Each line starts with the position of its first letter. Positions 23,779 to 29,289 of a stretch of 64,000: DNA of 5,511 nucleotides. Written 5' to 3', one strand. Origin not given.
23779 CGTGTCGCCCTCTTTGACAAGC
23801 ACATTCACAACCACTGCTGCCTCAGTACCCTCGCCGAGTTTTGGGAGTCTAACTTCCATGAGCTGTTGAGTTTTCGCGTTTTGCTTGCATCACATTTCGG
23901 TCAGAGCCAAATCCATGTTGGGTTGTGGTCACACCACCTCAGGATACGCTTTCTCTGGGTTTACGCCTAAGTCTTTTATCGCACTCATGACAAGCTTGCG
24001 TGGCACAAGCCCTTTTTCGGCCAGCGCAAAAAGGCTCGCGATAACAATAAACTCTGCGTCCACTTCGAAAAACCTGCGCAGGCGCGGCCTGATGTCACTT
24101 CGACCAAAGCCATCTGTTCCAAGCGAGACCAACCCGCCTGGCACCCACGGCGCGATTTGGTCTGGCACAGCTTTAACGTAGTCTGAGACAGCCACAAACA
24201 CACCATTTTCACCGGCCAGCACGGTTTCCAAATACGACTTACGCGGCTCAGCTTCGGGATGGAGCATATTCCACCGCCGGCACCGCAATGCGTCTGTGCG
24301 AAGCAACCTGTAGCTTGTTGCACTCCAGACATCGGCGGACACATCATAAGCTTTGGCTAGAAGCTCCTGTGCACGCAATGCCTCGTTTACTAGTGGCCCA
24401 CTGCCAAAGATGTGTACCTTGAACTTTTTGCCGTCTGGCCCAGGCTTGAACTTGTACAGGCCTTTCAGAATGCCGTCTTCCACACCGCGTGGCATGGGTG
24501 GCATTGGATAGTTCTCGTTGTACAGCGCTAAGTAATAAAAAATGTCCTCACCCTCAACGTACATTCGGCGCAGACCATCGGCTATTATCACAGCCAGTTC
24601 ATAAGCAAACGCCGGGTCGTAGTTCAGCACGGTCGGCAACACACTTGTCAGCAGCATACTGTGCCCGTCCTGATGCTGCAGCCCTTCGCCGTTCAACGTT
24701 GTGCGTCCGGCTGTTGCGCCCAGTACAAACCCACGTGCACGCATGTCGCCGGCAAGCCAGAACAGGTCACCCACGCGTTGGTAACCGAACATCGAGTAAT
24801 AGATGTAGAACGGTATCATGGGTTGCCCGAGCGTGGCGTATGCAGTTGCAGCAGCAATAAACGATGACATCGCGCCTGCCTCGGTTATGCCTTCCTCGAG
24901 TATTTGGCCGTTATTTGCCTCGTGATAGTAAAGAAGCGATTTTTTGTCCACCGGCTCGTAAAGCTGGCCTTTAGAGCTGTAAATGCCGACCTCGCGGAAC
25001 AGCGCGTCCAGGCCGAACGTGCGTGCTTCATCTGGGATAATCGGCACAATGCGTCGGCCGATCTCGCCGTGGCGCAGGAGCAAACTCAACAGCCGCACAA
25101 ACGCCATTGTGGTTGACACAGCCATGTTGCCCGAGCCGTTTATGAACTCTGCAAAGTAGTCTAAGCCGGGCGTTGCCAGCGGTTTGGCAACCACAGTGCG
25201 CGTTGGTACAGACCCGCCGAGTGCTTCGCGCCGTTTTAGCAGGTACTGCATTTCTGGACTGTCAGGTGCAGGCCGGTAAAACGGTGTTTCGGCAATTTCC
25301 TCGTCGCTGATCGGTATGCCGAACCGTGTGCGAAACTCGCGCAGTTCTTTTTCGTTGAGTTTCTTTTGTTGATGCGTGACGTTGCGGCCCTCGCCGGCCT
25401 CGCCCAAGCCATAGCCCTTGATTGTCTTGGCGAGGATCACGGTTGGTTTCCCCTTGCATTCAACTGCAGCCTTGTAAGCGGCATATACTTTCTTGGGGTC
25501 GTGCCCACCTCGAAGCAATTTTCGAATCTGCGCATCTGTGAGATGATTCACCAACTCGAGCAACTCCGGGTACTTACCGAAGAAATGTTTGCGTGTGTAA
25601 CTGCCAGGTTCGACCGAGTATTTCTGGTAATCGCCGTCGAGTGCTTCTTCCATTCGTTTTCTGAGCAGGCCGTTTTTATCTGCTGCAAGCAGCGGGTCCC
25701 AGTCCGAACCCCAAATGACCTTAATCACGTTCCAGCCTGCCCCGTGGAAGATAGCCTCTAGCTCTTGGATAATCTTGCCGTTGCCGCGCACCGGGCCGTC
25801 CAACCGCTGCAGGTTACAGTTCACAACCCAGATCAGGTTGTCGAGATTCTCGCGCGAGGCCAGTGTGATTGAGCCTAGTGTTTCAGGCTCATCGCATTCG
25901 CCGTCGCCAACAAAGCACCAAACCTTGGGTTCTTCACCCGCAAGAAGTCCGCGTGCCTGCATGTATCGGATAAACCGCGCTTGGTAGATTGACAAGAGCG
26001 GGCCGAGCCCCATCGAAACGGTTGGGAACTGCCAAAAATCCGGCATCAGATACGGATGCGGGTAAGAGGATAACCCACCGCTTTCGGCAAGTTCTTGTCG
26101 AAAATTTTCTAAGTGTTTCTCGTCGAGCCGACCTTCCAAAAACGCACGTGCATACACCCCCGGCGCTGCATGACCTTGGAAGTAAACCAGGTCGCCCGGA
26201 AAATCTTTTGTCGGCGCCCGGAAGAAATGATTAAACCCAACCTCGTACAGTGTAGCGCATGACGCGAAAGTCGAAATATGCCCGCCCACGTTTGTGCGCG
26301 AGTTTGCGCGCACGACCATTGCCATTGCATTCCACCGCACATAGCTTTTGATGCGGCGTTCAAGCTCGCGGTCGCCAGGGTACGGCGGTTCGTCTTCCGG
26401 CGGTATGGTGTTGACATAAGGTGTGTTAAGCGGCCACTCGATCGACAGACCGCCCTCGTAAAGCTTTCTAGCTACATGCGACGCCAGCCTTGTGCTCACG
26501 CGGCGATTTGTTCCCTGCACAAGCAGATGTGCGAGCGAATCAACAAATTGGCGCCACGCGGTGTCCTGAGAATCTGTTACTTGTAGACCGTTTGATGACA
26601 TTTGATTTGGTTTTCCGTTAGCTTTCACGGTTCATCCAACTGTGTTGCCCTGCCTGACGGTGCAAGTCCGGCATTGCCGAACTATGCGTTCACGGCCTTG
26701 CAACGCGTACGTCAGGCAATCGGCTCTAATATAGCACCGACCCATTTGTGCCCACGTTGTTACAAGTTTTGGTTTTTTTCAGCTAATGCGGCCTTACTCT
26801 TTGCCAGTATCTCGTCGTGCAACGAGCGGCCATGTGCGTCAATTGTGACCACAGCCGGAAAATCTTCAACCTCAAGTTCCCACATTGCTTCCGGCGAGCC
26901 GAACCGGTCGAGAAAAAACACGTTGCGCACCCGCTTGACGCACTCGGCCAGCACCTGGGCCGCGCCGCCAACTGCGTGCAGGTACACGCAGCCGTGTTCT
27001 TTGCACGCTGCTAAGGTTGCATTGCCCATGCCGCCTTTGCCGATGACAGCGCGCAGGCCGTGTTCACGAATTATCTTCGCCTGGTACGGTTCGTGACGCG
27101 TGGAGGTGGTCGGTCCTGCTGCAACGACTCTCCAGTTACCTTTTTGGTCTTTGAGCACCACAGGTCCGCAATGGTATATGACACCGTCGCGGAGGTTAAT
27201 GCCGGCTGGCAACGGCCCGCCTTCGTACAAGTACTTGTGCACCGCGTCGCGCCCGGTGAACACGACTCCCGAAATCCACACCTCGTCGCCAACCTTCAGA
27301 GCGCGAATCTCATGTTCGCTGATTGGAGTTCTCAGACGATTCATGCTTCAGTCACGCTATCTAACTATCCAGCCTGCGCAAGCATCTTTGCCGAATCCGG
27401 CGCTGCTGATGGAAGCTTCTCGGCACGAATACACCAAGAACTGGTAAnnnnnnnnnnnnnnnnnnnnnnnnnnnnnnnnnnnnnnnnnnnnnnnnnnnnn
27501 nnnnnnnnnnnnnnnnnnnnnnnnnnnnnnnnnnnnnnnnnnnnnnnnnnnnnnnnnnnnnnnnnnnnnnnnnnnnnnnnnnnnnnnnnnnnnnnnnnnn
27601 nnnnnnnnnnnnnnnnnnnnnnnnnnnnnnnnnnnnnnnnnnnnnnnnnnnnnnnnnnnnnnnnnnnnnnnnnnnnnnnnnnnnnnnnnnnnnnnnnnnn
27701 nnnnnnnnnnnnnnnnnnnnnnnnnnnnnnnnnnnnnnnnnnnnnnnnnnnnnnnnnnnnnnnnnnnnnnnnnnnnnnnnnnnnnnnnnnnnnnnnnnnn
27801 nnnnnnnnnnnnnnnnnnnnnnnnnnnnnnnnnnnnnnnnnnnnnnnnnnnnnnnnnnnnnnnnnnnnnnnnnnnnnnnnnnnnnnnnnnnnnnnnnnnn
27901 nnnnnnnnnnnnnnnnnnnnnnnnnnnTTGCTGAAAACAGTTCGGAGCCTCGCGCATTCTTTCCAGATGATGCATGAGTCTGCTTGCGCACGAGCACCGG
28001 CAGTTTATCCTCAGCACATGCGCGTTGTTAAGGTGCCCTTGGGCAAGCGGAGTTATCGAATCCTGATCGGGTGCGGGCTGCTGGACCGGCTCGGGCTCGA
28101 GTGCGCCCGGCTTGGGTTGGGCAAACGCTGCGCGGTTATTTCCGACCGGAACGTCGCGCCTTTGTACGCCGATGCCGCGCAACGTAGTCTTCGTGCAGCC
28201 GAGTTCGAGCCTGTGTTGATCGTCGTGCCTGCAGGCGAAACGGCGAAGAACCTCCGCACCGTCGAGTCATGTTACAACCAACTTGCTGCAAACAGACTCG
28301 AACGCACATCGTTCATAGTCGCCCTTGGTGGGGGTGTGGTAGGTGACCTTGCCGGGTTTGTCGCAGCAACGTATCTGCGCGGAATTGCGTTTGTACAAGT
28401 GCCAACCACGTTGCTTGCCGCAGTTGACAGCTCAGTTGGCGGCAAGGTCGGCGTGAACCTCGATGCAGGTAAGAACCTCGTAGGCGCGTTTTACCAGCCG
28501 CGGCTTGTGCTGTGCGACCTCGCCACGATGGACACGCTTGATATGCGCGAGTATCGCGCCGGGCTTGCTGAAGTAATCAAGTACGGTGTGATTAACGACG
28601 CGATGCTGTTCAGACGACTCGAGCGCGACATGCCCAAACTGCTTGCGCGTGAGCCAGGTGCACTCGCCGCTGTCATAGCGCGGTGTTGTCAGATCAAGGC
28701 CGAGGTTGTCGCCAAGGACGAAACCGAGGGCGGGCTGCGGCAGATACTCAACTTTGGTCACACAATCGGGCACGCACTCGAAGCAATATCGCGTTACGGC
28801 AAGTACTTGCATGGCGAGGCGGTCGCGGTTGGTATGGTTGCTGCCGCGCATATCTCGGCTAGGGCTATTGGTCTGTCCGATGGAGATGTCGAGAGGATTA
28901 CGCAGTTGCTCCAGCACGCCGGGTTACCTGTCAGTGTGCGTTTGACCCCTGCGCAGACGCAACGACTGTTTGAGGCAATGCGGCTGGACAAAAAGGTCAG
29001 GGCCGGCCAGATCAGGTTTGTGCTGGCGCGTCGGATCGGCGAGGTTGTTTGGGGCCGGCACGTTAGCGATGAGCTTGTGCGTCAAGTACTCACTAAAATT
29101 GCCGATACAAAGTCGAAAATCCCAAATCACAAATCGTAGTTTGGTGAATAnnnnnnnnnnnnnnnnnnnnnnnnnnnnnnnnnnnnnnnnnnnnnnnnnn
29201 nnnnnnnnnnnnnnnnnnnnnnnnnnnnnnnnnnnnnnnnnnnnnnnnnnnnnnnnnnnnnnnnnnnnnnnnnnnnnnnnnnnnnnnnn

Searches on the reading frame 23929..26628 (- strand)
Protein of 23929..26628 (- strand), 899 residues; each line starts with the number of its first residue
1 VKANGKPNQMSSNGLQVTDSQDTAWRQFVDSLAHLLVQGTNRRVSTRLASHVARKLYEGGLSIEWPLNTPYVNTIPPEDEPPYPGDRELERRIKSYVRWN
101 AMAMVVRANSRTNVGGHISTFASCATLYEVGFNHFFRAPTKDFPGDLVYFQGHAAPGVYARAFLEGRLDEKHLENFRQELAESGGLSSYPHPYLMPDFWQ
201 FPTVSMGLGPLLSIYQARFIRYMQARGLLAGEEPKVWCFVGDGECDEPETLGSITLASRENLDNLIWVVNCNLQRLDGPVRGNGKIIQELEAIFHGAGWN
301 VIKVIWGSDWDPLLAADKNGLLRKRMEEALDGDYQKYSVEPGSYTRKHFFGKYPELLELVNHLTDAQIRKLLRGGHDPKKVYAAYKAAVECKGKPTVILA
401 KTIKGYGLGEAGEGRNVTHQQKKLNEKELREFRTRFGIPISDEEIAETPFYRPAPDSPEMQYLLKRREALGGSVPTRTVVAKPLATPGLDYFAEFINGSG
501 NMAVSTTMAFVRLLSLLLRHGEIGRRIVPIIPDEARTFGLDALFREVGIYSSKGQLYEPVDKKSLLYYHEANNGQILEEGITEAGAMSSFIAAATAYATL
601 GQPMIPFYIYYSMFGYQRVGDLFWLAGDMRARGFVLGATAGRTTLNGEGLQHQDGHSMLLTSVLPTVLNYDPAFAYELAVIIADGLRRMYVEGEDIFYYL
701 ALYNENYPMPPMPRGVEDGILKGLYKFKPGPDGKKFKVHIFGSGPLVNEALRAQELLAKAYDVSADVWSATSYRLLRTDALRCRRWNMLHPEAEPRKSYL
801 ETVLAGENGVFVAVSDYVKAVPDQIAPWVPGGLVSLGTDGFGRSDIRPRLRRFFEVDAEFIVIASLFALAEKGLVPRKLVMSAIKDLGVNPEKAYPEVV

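Call 65: search_protein_families(library=pfam, proteins=[window:23929-26628:-], max_evalue=0.0001)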
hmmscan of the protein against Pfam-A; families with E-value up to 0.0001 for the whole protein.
window:23929-26628:- (899 aa): 3 families
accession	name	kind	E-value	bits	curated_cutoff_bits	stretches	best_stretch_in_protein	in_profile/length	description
PF17831.6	PDH_E1_M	-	2e-94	315.6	23.2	1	491-710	10-229/229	Pyruvate dehydrogenase E1 component middle domain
PF22613.1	Transketolase_C_1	-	7.6e-18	65.2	27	1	723-857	1-113/113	Transketolase-like TK C-terminal domain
PF00456.26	Transketolase_N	-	2.9e-13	50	22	1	93-315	5-224/334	Transketolase, thiamine diphosphate binding domain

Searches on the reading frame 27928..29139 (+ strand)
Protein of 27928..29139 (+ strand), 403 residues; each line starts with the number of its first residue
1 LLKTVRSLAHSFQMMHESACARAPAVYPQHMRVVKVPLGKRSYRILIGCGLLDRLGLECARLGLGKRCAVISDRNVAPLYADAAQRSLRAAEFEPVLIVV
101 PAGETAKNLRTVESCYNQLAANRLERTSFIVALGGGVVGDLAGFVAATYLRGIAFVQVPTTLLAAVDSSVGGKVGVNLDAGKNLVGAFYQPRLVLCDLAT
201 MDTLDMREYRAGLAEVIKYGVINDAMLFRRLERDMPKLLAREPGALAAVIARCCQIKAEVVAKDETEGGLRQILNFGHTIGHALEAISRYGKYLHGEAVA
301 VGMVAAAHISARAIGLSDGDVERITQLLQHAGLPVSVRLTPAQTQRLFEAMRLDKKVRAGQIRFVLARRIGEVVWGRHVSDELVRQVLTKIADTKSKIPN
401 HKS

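Call 65: search_protein_families(library=pfam, proteins=[window:27928-29139:+], max_evalue=0.0001)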
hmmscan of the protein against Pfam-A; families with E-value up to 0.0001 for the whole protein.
window:27928-29139:+ (403 aa): 4 families
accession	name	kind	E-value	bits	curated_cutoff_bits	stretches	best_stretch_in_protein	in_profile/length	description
PF24621.2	DHQS_C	-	5.3e-51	172.8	27.6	1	212-357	1-144/144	3-dehydroquinate synthase C-terminal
PF01761.26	DHQ_synthase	-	6.9e-48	161.5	24.2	1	98-210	2-114/115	3-dehydroquinate synthase N-terminal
PF13685.12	Fe-ADH_2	-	6.3e-12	46.2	28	1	47-162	2-108/149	Iron-containing alcohol dehydrogenase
PF00465.25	Fe-ADH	-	1.5e-10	41.4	31.3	1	44-162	3-131/168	Iron-containing alcohol dehydrogenase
